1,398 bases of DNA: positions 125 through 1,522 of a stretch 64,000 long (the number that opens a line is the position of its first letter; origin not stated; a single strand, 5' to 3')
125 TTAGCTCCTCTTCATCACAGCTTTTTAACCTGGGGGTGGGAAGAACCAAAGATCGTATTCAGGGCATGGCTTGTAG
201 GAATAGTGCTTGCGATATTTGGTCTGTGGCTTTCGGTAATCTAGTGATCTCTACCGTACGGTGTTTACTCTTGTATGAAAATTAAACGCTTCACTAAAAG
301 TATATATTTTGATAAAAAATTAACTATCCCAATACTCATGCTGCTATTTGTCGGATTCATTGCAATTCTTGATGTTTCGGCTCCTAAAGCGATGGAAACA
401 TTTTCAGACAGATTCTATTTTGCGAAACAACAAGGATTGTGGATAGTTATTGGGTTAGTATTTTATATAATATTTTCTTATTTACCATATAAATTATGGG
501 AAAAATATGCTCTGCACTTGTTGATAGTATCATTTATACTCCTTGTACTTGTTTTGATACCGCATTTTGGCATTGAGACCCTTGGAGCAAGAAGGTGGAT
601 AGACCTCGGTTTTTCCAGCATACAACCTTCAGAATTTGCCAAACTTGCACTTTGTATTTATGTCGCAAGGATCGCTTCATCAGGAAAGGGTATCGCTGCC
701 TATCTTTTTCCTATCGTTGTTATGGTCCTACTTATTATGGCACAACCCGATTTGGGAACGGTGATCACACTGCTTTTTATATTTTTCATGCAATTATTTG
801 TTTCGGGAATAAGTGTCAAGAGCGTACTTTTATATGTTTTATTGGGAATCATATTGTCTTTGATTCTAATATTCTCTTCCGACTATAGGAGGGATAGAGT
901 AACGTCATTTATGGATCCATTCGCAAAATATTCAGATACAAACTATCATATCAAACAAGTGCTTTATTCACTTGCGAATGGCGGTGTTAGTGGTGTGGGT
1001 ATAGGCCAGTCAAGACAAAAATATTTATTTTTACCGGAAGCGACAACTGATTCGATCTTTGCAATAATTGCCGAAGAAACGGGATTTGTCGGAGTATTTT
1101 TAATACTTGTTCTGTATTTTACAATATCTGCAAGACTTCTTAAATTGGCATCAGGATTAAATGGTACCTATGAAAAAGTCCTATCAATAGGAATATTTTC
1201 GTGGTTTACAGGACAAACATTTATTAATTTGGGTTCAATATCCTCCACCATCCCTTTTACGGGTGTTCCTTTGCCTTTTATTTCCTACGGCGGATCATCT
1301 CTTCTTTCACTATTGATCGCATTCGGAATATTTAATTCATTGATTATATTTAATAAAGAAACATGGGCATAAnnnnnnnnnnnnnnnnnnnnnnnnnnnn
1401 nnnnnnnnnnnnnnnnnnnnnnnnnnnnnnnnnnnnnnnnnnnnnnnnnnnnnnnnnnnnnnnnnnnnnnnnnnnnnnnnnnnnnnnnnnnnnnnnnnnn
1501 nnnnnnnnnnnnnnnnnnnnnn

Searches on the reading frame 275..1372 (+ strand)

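Call 70: search_protein_families(library=pfam, proteins=[window:275-1372:+], max_evalue=0.00001)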
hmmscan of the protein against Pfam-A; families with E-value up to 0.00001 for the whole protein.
window:275-1372:+ (365 aa): 1 family
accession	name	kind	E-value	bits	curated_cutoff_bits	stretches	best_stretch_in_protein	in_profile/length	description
PF01098.24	FTSW_RODA_SPOVE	-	5.2e-97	325.5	26.4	1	17-356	4-350/356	Cell cycle protein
